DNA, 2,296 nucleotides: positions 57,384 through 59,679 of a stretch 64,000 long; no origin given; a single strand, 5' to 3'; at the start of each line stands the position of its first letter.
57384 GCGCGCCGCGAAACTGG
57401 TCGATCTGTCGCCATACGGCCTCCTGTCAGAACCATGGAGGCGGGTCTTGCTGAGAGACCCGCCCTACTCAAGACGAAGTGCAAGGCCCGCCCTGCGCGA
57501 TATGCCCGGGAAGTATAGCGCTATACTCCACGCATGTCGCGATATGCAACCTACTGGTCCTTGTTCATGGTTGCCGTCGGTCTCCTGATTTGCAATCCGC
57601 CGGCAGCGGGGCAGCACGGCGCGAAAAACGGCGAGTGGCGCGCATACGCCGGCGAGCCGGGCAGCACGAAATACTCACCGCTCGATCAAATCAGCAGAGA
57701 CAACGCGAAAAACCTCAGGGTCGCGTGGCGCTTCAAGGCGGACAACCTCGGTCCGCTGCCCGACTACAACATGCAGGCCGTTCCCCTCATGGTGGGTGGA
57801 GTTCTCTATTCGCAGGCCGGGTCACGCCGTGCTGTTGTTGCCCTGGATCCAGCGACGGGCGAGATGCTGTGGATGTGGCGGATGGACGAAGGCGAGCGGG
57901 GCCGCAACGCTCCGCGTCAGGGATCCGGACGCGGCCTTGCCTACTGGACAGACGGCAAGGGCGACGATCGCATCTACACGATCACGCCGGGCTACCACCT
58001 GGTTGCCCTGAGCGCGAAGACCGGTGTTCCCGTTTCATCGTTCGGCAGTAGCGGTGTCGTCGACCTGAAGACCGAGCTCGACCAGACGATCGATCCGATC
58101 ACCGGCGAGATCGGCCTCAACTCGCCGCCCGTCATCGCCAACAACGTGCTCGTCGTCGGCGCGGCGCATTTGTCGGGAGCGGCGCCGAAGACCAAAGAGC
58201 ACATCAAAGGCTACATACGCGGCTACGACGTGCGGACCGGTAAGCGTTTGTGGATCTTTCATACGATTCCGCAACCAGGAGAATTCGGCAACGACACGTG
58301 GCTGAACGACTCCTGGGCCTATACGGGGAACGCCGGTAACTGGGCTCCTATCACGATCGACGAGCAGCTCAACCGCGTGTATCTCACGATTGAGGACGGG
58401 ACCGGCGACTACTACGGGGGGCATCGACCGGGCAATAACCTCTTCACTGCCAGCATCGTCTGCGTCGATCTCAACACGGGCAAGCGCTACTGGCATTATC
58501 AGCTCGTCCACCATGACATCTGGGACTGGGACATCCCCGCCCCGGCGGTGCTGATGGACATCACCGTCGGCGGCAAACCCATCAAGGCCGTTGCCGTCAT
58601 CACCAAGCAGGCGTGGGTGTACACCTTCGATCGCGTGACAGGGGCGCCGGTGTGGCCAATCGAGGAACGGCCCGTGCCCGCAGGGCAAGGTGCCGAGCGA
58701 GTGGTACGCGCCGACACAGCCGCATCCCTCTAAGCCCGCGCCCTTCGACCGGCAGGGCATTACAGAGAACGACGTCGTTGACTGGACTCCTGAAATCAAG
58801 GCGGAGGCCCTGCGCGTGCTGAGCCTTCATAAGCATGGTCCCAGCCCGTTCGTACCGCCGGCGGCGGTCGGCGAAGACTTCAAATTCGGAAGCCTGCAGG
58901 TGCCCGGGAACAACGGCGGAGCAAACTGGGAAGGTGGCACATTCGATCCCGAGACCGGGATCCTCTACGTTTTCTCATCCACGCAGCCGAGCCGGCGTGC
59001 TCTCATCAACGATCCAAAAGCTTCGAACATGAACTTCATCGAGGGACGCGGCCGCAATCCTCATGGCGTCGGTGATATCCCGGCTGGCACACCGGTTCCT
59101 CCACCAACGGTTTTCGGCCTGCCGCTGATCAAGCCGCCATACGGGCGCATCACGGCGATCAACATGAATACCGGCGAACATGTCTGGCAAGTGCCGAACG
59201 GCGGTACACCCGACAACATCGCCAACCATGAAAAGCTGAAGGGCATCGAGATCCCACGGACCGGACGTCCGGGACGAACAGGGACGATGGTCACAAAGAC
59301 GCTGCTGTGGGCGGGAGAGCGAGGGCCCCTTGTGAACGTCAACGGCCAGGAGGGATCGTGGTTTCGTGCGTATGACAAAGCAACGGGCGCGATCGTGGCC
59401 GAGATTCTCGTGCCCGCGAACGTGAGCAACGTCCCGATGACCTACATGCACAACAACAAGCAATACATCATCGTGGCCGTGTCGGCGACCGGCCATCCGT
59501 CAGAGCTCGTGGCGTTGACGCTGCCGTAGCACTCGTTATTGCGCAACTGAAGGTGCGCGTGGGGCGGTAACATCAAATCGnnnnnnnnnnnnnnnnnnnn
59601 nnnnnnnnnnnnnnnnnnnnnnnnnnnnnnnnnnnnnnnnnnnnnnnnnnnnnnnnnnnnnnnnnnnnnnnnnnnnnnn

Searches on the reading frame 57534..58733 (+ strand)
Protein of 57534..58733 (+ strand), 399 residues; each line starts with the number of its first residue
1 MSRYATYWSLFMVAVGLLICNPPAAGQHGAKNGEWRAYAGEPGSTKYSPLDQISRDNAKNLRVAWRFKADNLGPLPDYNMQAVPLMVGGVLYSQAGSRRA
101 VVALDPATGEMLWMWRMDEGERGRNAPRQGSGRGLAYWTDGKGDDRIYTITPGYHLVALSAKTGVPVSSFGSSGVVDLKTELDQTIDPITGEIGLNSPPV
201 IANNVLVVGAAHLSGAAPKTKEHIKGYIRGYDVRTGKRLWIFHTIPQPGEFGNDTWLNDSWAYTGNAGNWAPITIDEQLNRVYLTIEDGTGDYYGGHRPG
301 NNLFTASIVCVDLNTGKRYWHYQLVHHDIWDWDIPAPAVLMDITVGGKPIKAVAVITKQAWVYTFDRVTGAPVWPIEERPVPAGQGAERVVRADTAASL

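Call 42: search_protein_families(library=ncbifam, proteins=[window:57534-58733:+], max_evalue=0.01)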
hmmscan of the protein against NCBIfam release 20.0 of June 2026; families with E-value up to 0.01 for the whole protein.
window:57534-58733:+ (399 aa): 6 families
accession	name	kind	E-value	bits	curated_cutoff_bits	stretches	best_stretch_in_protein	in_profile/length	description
TIGR03074.1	PQQ_membr_DH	subfamily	1.6e-76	257.8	832.65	1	27-388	149-516/783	membrane-bound PQQ-dependent dehydrogenase, glucose/quinate/shikimate family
TIGR04528.1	acido_non_PQQ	subfamily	2.1e-53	181.8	650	1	32-371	3-308/493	acido-empty-quinoprotein group A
TIGR03075.1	PQQ_enz_alc_DH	subfamily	1.9e-51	175.3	480.05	1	30-371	16-337/530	PQQ-dependent dehydrogenase, methanol/ethanol family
TIGR03300.1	assembly_YfgL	equivalog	4.7e-05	22.2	285.2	0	308-374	77-129/377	outer membrane protein assembly factor BamB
NF008351.0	PRK11138.1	equivalog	0.00012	20.7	423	0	286-376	52-146/394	outer membrane protein assembly factor BamB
NF041516.1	PA2928_fam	subfamily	0.00062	19.2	70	0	94-140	64-109/376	PA2928 family protein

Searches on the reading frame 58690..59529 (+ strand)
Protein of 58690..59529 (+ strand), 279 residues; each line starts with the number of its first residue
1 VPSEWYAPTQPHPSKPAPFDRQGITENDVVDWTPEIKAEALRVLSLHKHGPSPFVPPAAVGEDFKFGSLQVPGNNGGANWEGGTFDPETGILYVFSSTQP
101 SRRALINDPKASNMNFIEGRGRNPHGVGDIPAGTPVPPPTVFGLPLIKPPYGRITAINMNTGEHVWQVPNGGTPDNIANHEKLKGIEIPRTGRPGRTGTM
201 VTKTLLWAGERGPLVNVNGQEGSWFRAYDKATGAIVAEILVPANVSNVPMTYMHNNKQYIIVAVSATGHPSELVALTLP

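Call 66: search_protein_families(library=pfam, proteins=[window:58690-59529:+], max_evalue=0.0001)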
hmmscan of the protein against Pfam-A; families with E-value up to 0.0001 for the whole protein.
window:58690-59529:+ (279 aa): 1 family
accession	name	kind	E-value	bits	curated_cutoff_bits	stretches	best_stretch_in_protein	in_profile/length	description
PF01011.28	PQQ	-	1.6e-50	172.9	26.7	1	1-260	348-595/595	Glucose/ethanol/alcohol dehydrogenase, beta-propeller domain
